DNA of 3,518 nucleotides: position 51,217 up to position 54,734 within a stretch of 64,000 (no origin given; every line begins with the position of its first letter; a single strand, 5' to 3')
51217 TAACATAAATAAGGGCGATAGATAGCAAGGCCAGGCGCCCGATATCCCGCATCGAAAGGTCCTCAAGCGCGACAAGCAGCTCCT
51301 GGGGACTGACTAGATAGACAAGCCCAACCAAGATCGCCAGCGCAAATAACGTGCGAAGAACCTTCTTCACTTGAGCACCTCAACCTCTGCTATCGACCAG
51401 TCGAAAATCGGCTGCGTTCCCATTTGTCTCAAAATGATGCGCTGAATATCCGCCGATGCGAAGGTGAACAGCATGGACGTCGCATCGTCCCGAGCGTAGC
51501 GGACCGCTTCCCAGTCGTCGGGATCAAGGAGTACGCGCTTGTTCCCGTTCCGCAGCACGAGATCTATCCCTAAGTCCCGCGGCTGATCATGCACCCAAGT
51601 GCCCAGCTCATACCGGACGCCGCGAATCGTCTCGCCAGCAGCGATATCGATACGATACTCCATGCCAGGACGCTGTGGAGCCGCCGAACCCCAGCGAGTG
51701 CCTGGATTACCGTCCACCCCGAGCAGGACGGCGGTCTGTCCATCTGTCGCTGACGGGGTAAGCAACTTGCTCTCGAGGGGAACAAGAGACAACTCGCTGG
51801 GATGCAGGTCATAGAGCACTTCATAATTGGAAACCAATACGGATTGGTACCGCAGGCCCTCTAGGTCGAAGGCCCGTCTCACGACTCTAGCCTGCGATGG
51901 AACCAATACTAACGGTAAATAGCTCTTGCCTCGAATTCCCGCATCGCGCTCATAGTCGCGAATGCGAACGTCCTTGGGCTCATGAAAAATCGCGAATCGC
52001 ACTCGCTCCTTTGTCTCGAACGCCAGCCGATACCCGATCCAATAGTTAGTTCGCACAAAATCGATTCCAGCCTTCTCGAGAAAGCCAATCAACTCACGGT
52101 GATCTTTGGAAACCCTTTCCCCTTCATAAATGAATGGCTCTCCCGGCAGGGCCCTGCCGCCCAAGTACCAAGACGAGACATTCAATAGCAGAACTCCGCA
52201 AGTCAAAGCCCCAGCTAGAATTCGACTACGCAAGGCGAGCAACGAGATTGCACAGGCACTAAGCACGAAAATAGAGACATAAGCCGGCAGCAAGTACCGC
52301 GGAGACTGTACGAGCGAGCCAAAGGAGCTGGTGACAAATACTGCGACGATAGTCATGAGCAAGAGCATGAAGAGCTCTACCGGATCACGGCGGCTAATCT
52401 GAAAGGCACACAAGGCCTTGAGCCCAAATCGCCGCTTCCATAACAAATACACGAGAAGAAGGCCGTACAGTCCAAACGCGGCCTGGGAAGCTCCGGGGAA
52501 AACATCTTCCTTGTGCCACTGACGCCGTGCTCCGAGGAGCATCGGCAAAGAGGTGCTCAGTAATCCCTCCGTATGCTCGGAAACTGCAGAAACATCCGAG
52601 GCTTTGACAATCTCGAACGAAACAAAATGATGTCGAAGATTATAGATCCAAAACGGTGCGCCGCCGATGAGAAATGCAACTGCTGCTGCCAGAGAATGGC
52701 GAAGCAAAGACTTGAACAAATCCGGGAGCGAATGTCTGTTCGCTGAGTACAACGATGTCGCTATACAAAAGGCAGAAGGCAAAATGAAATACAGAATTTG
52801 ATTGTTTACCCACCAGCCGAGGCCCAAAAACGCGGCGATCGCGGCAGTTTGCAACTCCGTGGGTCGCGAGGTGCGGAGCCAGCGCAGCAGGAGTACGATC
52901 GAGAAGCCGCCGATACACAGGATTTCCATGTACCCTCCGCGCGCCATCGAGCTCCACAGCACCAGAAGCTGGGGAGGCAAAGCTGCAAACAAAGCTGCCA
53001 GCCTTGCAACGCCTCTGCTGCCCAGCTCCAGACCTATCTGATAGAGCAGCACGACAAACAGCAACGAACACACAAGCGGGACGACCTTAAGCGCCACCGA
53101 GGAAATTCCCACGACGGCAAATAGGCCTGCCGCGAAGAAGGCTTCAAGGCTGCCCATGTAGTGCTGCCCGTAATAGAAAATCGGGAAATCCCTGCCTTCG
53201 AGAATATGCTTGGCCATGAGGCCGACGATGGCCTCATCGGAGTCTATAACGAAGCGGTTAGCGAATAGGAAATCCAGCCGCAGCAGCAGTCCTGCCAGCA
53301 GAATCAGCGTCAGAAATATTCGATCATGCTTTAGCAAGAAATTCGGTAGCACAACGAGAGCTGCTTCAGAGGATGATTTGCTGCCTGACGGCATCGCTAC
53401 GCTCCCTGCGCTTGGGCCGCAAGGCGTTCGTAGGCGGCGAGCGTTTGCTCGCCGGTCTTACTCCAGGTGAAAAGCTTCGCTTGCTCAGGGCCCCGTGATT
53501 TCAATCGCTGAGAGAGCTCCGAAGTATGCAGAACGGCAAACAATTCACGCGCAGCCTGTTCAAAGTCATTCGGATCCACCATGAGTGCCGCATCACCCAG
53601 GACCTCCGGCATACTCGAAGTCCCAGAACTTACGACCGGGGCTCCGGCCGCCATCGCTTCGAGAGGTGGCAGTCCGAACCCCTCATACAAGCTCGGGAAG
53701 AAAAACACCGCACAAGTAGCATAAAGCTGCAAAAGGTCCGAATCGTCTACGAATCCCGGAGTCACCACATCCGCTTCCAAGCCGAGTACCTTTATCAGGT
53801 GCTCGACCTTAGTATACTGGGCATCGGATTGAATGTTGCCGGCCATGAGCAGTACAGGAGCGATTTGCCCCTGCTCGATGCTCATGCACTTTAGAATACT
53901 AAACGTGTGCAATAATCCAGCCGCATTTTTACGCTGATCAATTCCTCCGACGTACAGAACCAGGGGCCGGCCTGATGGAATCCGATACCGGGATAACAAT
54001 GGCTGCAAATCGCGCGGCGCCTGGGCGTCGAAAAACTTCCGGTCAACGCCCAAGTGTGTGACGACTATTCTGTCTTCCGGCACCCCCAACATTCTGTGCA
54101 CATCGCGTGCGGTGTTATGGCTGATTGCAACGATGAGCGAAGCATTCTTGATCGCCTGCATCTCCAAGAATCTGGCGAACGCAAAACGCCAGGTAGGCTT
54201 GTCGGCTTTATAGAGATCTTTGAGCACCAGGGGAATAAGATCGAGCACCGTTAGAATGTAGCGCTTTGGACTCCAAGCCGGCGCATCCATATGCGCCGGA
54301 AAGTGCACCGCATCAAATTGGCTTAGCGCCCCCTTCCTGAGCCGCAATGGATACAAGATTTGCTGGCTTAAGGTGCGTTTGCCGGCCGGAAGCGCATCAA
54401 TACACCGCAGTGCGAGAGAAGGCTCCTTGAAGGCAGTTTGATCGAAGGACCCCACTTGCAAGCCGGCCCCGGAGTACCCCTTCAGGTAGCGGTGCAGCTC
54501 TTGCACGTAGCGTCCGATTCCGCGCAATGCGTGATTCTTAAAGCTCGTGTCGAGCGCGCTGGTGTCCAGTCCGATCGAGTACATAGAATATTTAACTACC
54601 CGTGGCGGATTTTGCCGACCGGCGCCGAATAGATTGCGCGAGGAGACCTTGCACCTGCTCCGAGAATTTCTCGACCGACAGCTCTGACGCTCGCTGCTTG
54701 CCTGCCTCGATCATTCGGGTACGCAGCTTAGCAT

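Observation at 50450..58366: Compact glycan-assembly locus (hpt-wzt-wzm-GT4-GT4-GT-C/discoidin-flippase-like) adjacent to giant Thr/Pro-repeat secreted proteins: candidate protein O-glycosylation system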

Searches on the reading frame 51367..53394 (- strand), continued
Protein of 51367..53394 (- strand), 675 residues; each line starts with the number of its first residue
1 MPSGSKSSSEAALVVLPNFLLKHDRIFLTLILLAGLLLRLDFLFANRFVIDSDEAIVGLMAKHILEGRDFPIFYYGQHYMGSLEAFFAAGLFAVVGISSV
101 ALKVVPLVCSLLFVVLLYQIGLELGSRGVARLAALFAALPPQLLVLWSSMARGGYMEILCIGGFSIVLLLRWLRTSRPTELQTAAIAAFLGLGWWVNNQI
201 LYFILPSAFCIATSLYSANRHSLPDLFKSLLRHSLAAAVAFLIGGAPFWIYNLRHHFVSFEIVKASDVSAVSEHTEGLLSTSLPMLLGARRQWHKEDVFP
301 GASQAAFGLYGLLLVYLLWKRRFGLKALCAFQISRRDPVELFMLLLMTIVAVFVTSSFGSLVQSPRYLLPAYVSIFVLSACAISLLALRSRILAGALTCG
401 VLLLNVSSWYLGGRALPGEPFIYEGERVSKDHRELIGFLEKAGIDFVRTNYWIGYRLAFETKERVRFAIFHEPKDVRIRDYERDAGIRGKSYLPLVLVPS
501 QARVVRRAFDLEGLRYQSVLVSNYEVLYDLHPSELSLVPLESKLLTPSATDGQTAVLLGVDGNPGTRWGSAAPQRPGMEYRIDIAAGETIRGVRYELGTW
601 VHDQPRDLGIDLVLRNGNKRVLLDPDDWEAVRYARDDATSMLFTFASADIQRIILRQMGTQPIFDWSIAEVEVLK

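Call 25: fold_search(model_id=the predicted structure, library=pdb)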
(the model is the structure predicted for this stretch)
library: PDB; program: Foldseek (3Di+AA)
matches with E <= 10: 738; with E <= 0.001: 88
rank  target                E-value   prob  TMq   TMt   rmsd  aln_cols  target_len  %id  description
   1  8b6l_I                5.9e-07  1.00  0.41  0.41  14.4       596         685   13  Subtomogram average of the human Sec61-TRAP-OSTA-translocon (released 2022-12-07)
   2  6gxc_A                1.1e-06  1.00  0.43  0.41   8.1       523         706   11  Bacterial oligosaccharyltransferase PglB in complex with an inhibitory peptide and a reactive lipid-linked oligosaccha (released 2018-11-14)
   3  7e9s_A                1.1e-06  1.00  0.40  0.32  19.4       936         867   10  Archaeal oligosaccharyltransferase AglB from Archaeoglobus fulgidus in complex with an inhibitory peptide and a dolich (released 2021-09-08)
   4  9n9j_I                1.5e-06  1.00  0.43  0.41  12.6       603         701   12  Structure of a GRP94 folding intermediate engaged with a CCDC134- and FKBP11-bound secretory translocon (released 2025-11-19)
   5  5f15                  1.9e-06  1.00  0.46  0.55   7.5       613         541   13  Crystal Structure of ArnT from Cupriavidus metallidurans bound to Undecaprenyl phosphate (released 2016-02-17)
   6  6w98_A                2.0e-06  1.00  0.42  0.24  15.9       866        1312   13  Single-Particle Cryo-EM Structure of Arabinofuranosyltransferase AftD from Mycobacteria (released 2020-05-13)
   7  3wak                  2.4e-06  1.00  0.38  0.31  15.1       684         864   12  Crystal structure of the Archaeoglobus fulgidus oligosaccharyltransferase (O29867_ARCFU) in the apo form (released 2013-10-30)
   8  9i5k_A                2.6e-06  1.00  0.43  0.57  12.3       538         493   14  Structure of the Chaetomium thermophilum Pmt4 homodimer (C2 symmetry) (released 2025-12-24)
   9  5ogl_A                2.8e-06  1.00  0.43  0.41   7.9       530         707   13  Structure of bacterial oligosaccharyltransferase PglB in complex with an acceptor peptide and an lipid-linked oligosac (released 2017-10-25)
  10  5ezm                  3.3e-06  1.00  0.47  0.58   6.9       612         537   12  Crystal Structure of ArnT from Cupriavidus metallidurans in the apo state (released 2016-02-17)
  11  6s7t_A                3.9e-06  1.00  0.43  0.41  16.7       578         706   13  Cryo-EM structure of human oligosaccharyltransferase complex OST-B (released 2019-12-18)
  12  6wby                  4.9e-06  1.00  0.43  0.25  15.7       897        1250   12  Single-Particle Cryo-EM Structure of Arabinofuranosyltransferase AftD from Mycobacteria, Mutant R1389S Class 2 (released 2020-05-13)
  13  8agc_A                5.1e-06  1.00  0.44  0.43  13.8       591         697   12  Structure of yeast oligosaccharylransferase complex with lipid-linked oligosaccharide and non-acceptor peptide bound (released 2022-12-07)
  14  3waj                  5.6e-06  1.00  0.40  0.35  20.1       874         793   11  Crystal structure of the Archaeoglobus fulgidus oligosaccharyltransferase (O29867_ARCFU) complex with Zn and sulfate (released 2013-10-30)
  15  6wbx                  5.8e-06  1.00  0.36  0.22  17.7       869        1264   12  Single-Particle Cryo-EM Structure of Arabinofuranosyltransferase AftD from Mycobacteria, Mutant R1389S Class 1 (released 2020-05-13)
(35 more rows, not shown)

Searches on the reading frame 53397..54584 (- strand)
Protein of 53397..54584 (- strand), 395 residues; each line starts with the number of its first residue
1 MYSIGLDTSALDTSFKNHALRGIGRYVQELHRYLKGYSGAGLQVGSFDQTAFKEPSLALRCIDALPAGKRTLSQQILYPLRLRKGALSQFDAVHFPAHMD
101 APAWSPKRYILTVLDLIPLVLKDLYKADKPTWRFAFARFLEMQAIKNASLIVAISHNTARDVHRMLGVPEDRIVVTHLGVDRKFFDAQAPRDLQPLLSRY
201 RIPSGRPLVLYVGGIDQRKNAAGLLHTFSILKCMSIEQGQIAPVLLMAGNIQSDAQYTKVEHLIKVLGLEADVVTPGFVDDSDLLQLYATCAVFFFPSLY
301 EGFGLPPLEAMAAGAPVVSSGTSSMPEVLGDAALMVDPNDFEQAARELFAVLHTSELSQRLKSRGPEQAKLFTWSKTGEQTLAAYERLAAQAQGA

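Call 4: search_protein_families(library=pfam, proteins=[window:53397-54584:-], max_evalue=0.01)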
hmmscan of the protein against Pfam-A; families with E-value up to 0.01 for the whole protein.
window:53397-54584:- (395 aa): 6 families
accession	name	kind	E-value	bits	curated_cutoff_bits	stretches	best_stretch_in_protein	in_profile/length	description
PF00534.26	Glycos_transf_1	-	1.6e-29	103.1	26.4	1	200-367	9-171/172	Glycosyl transferases group 1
PF13692.12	Glyco_trans_1_4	-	1.6e-24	87.2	27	1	206-352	1-140/142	Glycosyl transferases group 1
PF20706.3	GT4-conflict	-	3.7e-13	49.6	26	1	126-343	125-328/385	Family 4 Glycosyltransferase in conflict systems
PF13439.12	Glyco_transf_4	-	4.5e-12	46.8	28.5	1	22-182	3-168/170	Glycosyltransferase Family 4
PF13579.12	Glyco_trans_4_4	-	3.9e-07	31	29.7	1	22-179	2-158/158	Glycosyl transferase 4-like domain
PF13524.12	Glyco_trans_1_2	-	0.00039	20.8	25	1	273-368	29-128/144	Glycosyl transferase-like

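Call 5: search_protein_families(library=ncbifam, proteins=[window:53397-54584:-], max_evalue=0.01)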
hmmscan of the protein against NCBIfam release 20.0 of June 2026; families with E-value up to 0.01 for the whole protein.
window:53397-54584:- (395 aa): 30 families (the best 25 are shown)
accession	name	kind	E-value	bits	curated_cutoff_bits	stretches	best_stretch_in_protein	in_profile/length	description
TIGR04047.1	MSMEG_0565_glyc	hypoth_equivalog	3e-34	118.7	259.85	1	141-386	132-372/373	MSMEG_0565 family glycosyltransferase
TIGR02149.1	glgA_Coryne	subfamily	4.4e-29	101.8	302.4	1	133-387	130-389/391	glycogen synthase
TIGR03449.1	mycothiol_MshA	equivalog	9.4e-25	87.3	462.5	1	122-389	139-404/406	D-inositol-3-phosphate glycosyltransferase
NF038295.1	EPS_HpsP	equivalog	1.2e-22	80.5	550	1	130-388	137-387/388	hormogonium polysaccharide biosynthesis glycosyltransferase HpsP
TIGR03999.1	thiol_BshA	equivalog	4.3e-18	65.4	273.7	1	144-388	141-373/375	N-acetyl-alpha-D-glucosaminyl L-malate synthase BshA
NF041876.1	EPS_EpsE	equivalog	8.9e-16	58.1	400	1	145-368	159-375/389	exopolysaccharide biosynthesis GT4 family glycosyltransferase EpsE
TIGR03088.1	stp2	hypoth_equivalog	4.2e-15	55.7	409.05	1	150-387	139-372/374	TIGR03088 family PEP-CTERM/XrtA system glycosyltransferase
TIGR04157.1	glyco_rSAM_CFB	subfamily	7.7e-13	48.2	400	1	142-334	164-344/406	TIGR04157 family glycosyltransferase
NF053787.1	GlcN_PG_synth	equivalog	9.5e-13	47.7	480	1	153-388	149-359/361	N-acetylglucosaminyl phosphatidylglycerol synthase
TIGR04063.1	stp3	hypoth_equivalog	1.7e-12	46.9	442.05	1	131-388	141-395/397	TIGR04063 family PEP-CTERM/XrtA system glycosyltransferase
NF041010.1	glycosy_Agl16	equivalog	2.8e-12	46.2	575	1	137-388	123-351/352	glycosylation protein Agl16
NF038298.1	EPS_HpsO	equivalog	1.2e-11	44.1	575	1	139-388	138-387/388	hormogonium polysaccharide biosynthesis glycosyltransferase HpsO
NF047684.1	TeichurnBiosyTuaC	equivalog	4.6e-11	42.3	550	1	142-363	159-363/391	teichuronic acid biosynthesis protein TuaC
TIGR02472.1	sucr_P_syn_N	equivalog_domain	3.7e-10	39.2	576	1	141-382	178-435/439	sucrose-phosphate synthase, putative, glycosyltransferase domain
NF050063.1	ProtGlycPglJ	equivalog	5.1e-10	39.1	500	1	139-380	136-358/363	N-acetylgalactosamine-N,N'-diacetylbacillosaminyl-diphospho-undecaprenol 4-alpha-N-acetylgalactosaminyltransferase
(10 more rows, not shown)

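Call 40: search_solved_structures(query=window:53397-54584:-, max_evalue=0.00001)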
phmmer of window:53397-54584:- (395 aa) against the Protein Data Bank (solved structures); distinct sequences matched with E-value up to 0.00001: 16.
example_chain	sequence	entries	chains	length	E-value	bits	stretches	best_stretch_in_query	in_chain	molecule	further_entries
7qsg_A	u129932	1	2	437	5.7e-21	78.3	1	138-391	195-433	D-inositol 3-phosphate glycosyltransferase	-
6kih_A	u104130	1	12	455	1.9e-16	63.4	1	179-390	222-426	Tll1590 protein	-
3c4q_A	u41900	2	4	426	2.2e-16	63.2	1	120-387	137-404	Predicted glycosyltransferases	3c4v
3c48_A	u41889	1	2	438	2.4e-16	63.1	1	120-387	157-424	Predicted glycosyltransferases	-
6tvp_A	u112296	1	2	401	4.6e-15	58.8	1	110-390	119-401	Alpha-maltose-1-phosphate synthase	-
2r60_A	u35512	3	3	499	1.1e-10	44.4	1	171-389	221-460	Glycosyl transferase, group 1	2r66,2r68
5i45_A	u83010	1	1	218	1.4e-10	44.1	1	259-391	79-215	Glycosyl transferases group 1 family protein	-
2jjm_A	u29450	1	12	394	7.3e-10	41.7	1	144-369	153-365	GLYCOSYL TRANSFERASE, GROUP 1 FAMILY PROTEIN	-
3mbo_A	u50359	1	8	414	8.3e-10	41.5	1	144-369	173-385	Glycosyltransferase, group 1 family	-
7mi0_A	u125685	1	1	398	1.5e-09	40.6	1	136-359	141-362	Glycosyltransferase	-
5d00_A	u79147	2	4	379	7.6e-08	35.1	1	144-370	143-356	N-acetyl-alpha-D-glucosaminyl L-malate synthase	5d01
4n9w_A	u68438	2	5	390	1.9e-07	33.8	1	276-389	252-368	GDP-mannose-dependent alpha-(1-2)-phosphatidylinositol mannosyltransferase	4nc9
2gej_A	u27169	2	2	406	2.1e-07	33.6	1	276-389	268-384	PHOSPHATIDYLINOSITOL MANNOSYLTRANSFERASE (PimA)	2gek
3fro_A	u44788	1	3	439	3.4e-07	32.9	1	193-386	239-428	GlgA glycogen synthase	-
2bis_A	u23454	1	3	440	3.4e-07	32.9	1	193-386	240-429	GLGA GLYCOGEN SYNTHASE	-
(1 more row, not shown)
